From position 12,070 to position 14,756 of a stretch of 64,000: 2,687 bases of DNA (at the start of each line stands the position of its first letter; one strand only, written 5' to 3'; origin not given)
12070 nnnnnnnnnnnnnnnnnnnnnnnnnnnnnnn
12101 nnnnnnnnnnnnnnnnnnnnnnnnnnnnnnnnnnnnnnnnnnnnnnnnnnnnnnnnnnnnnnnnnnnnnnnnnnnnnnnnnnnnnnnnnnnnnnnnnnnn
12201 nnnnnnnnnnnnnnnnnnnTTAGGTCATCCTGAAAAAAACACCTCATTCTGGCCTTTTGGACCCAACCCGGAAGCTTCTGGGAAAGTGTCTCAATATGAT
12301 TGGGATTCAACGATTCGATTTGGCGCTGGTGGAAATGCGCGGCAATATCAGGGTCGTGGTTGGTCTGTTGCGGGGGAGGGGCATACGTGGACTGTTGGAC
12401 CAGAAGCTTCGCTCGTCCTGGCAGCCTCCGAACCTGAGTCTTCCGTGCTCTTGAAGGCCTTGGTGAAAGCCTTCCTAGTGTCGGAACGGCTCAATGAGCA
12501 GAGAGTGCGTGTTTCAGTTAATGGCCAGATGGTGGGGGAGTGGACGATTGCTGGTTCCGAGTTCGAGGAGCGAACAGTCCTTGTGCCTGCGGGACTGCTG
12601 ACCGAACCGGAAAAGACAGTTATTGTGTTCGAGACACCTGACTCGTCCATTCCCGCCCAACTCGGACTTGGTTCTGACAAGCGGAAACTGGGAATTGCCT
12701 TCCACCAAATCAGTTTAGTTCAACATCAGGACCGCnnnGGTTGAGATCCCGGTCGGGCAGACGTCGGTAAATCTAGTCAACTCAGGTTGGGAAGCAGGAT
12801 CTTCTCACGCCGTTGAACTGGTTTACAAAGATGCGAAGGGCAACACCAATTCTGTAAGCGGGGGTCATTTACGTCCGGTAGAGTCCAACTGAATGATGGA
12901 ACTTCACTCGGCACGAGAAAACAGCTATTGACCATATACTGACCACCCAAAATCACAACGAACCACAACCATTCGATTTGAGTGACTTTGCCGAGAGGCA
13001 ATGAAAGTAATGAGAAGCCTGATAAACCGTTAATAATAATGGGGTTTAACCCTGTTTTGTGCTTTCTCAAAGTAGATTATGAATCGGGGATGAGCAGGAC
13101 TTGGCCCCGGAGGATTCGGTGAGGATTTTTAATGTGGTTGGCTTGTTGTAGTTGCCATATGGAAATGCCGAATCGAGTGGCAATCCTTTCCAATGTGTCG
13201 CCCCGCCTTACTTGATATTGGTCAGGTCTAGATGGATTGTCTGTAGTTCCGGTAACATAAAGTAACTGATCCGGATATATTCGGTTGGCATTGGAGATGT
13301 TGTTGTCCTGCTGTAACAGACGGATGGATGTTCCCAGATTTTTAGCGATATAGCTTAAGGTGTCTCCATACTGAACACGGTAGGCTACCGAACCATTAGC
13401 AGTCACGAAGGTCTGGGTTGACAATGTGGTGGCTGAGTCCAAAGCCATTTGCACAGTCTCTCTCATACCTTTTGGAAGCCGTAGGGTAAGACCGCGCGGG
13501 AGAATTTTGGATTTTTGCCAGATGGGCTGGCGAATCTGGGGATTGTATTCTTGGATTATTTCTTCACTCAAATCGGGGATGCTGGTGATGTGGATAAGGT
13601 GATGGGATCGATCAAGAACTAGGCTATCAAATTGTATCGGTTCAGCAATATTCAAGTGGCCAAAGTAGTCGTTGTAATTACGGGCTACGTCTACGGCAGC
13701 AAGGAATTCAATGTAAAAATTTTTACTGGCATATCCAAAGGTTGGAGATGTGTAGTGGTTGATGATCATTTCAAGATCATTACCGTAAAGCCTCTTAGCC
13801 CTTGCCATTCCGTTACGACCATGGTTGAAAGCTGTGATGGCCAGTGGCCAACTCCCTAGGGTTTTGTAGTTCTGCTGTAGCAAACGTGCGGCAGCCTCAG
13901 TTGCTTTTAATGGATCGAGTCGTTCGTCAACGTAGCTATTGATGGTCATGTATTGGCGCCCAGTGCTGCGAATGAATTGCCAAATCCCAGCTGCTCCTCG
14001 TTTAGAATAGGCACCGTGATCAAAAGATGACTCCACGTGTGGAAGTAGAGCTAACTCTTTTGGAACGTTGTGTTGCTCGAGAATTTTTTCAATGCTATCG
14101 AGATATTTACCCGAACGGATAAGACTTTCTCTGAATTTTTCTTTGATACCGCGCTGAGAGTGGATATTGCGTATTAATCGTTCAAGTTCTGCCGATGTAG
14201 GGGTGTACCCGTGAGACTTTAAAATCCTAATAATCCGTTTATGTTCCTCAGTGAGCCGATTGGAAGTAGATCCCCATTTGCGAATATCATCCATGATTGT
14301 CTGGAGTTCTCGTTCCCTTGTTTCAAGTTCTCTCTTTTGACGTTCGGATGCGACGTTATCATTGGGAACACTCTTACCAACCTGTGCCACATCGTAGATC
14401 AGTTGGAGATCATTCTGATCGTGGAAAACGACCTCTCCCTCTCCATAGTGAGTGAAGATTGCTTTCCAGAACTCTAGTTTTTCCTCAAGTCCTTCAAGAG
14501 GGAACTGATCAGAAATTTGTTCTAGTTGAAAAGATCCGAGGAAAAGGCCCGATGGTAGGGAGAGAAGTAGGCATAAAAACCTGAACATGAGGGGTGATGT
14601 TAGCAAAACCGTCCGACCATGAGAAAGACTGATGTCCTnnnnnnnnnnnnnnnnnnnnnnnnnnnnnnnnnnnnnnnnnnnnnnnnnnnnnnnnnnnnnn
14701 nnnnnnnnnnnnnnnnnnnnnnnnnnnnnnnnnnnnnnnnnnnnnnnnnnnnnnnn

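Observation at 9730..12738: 1002-aa LtaS/EptA-architecture protein with a ~450-aa unassigned C-terminal module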

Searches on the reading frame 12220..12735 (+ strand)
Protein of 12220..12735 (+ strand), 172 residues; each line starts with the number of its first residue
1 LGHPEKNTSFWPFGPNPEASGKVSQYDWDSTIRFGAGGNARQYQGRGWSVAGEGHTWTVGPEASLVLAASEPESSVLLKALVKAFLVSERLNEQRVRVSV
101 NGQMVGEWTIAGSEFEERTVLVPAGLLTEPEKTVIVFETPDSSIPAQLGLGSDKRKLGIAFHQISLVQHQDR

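Call 13: search_protein_families(library=pfam, proteins=[window:12220-12735:+], max_evalue=10)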
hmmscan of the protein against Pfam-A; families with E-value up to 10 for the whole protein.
window:12220-12735:+ (172 aa): 2 families
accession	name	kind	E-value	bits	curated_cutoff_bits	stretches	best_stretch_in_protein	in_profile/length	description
PF16841.11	CBM60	-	0.022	15.7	28.2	1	93-137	13-55/91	Ca-dependent carbohydrate-binding module xylan-binding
PF12235.13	FXMRP1_C_core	-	0.2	12.8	29.6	1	20-75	37-91/127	Fragile X-related 1 protein core C terminal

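Call 47: search_protein_representatives(protein=window:12268-12735:+)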
Query: 156 residues. Proteins with E-value up to 0.001 (for the whole library): 3558; up to 1e-10: 917; up to 1e-30: 68. The best 150 are listed.
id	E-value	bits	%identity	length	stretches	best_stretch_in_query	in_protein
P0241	4.5e-80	283.0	42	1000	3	9-150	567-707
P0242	1.2e-76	271.9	30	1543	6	14-149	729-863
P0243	7.1e-76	269.4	32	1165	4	10-150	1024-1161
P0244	3.8e-69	247.6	33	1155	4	7-149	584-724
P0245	2.2e-63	228.9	32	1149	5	10-150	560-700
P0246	4.5e-63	227.9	42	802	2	4-150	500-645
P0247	1.3e-61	223.1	42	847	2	8-152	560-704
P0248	1.2e-58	213.5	31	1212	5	40-150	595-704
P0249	3.5e-58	212.0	43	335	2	6-151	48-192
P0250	2.0e-57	209.5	32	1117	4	9-153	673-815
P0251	3.4e-56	205.5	32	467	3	10-151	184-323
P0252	2.1e-54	199.7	31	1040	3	14-149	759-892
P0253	1.1e-52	194.1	37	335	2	4-148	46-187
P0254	1.8e-52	193.5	41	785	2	9-150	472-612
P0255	1.0e-51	191.0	35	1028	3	5-150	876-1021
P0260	3.0e-50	186.3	38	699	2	9-151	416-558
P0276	1.1e-37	145.5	30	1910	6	28-148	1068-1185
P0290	3.0e-33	131.1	36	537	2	12-151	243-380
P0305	3.2e-31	124.5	33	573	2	12-147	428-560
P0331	2.4e-28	115.1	28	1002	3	11-153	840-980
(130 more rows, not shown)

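Call 48: search_protein_families(library=pfam, proteins=[P0241, P0242, P0243, P0249, P0251, P0260, P0276, P0290, P0305, P0246], max_evalue=0.001)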
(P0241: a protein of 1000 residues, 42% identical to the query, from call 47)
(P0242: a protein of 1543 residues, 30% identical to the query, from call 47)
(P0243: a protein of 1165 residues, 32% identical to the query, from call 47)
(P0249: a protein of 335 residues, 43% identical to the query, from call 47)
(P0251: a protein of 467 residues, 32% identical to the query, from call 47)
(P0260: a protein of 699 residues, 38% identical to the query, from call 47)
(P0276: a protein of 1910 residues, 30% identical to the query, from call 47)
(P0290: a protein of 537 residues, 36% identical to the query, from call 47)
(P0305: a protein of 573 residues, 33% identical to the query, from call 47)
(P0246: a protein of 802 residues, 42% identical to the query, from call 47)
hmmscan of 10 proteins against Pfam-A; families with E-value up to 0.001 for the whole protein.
P0241 (1000 aa): 1 family
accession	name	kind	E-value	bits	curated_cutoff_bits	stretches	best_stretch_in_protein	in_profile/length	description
PF00884.28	Sulfatase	-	2.6e-13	50.4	25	1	183-493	1-301/301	Sulfatase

P0242 (1543 aa): 1 family
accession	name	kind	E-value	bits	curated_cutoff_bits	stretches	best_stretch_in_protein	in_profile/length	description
PF13364.12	BetaGal_ABD2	-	4.3e-05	24.7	23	0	1442-1507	46-106/112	Beta-galactosidase second all-beta domain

P0243 (1165 aa): 2 families
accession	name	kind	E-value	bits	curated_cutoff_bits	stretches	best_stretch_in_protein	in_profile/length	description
PF13231.12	PMT_2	-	9.7e-06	26.3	26.1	1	109-262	7-157/160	Dolichyl-phosphate-mannose-protein mannosyltransferase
PF11886.13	TOC159_MAD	-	0.00024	20.6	25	0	1059-1111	193-245/267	Translocase of chloroplast 159/132, membrane anchor domain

P0249 (335 aa): 0 families

P0251 (467 aa): 2 families
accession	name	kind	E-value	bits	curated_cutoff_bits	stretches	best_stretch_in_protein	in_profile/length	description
PF20620.4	DUF6805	-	8.4e-06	26.6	27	0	105-162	66-127/133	Family of unknown function (DUF6805)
PF24695.1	PITM1-3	-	1.3e-05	25.8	27.7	0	387-435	27-76/98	PITM 1-3, beta-sandwich domain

P0260 (699 aa): 1 family
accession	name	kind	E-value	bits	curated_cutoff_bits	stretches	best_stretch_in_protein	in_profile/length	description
PF00884.28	Sulfatase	-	1.2e-05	25.2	25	1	207-360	142-299/301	Sulfatase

P0276 (1910 aa): 8 families
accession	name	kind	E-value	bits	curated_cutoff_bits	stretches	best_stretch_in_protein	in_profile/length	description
PF00534.26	Glycos_transf_1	-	8.1e-33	113.8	26.4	2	686-817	3-131/172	Glycosyl transferases group 1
PF13692.12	Glyco_trans_1_4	-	7.5e-28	98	27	2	294-414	3-129/142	Glycosyl transferases group 1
PF20706.3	GT4-conflict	-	9.8e-11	41.7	26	1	354-467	272-367/385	Family 4 Glycosyltransferase in conflict systems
PF16841.11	CBM60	-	6.3e-10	39.8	28.2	1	938-999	1-58/91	Ca-dependent carbohydrate-binding module xylan-binding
PF22895.2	DUF7024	-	9.7e-09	35.7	24.4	0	911-1022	34-139/145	Domain of unknown function (DUF7024)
PF13439.12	Glyco_transf_4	-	1.4e-06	28.9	28.5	0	142-275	72-169/170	Glycosyltransferase Family 4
PF13524.12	Glyco_trans_1_2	-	4.6e-06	27.1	25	0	309-455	4-143/144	Glycosyl transferase-like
PF13579.12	Glyco_trans_4_4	-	0.00017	22.4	29.7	1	129-270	57-157/158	Glycosyl transferase 4-like domain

P0290 (537 aa): 1 family
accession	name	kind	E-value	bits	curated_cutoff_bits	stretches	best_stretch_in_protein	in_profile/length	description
PF22895.2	DUF7024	-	7.8e-06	26.2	24.4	0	257-381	25-145/145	Domain of unknown function (DUF7024)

P0305 (573 aa): 0 families

P0246 (802 aa): 2 families
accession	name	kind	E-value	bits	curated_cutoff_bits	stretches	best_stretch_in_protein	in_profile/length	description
PF00884.28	Sulfatase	-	5.2e-16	59.3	25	1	168-318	166-300/301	Sulfatase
PF01663.27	Phosphodiest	-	5.9e-06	26.5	23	1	229-266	187-224/342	Type I phosphodiesterase / nucleotide pyrophosphatase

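Call 89: search_protein_families(library=pfam, alignment_id=A4, max_evalue=0.001)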
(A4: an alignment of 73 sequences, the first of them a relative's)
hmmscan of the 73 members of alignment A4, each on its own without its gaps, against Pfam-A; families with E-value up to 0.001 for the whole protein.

A. member 1, P0241 (1000 aa): 1 family
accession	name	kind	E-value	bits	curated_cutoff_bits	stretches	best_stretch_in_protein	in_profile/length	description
PF00884.28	Sulfatase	-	2.6e-13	50.4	25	1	183-493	1-301/301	Sulfatase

B. families by the number of members that match (of 73 scanned): 18 families
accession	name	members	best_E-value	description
PF00884.28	Sulfatase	24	3.4e-20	Sulfatase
PF22895.2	DUF7024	9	1.9e-17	Domain of unknown function (DUF7024)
PF01663.27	Phosphodiest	4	3.8e-08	Type I phosphodiesterase / nucleotide pyrophosphatase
PF02096.25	60KD_IMP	2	2.2e-22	60Kd inner membrane protein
PF16822.11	ALGX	2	1.1e-13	SGNH hydrolase-like domain, acetyltransferase AlgX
PF13472.12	Lipase_GDSL_2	2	8.5e-11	GDSL-like Lipase/Acylhydrolase family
PF13231.12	PMT_2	2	2e-08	Dolichyl-phosphate-mannose-protein mannosyltransferase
PF25182.1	NonGDSL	2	2e-07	Non-GDSL lipase-like family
PF20620.4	DUF6805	2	8.4e-06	Family of unknown function (DUF6805)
PF13364.12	BetaGal_ABD2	1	1.3e-07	Beta-galactosidase second all-beta domain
PF23083.1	FF_RHG35_4th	1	6.1e-07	Rho GTPase-activating protein 35-like, FF domain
PF14683.12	CBM-like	1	1.2e-06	Polysaccharide lyase family 4, domain III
PF21965.2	SAMP2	1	1.8e-06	Small archaeal modifier protein 2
PF24695.1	PITM1-3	1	1.3e-05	PITM 1-3, beta-sandwich domain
PF17936.7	Big_6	1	0.00014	Bacterial Ig domain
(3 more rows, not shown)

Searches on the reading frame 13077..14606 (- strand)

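Call 7: search_protein_families(library=pfam, proteins=[window:13077-14606:-], max_evalue=0.001)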
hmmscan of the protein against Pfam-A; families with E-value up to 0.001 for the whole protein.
window:13077-14606:- (509 aa): 5 families
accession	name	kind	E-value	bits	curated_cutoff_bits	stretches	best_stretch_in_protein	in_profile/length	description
PF01476.26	LysM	-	4.5e-29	100.6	20.9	2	464-507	1-43/43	LysM domain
PF01464.25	SLT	-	4.1e-22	78.4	21.3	1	175-275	7-109/117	Transglycosylase SLT domain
PF23473.1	LysM3_LYK4_5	-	6e-09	36.3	29.3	0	464-507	5-47/48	LYK4/5 LysM3 domain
PF23577.1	LysM_RLK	-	2.1e-08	34.5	27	0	409-438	3-32/44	LysM domain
PF23446.1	LysM1_NFP_LYK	-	4.2e-06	28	36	0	471-507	17-54/60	NFP/LYK LysM1 domain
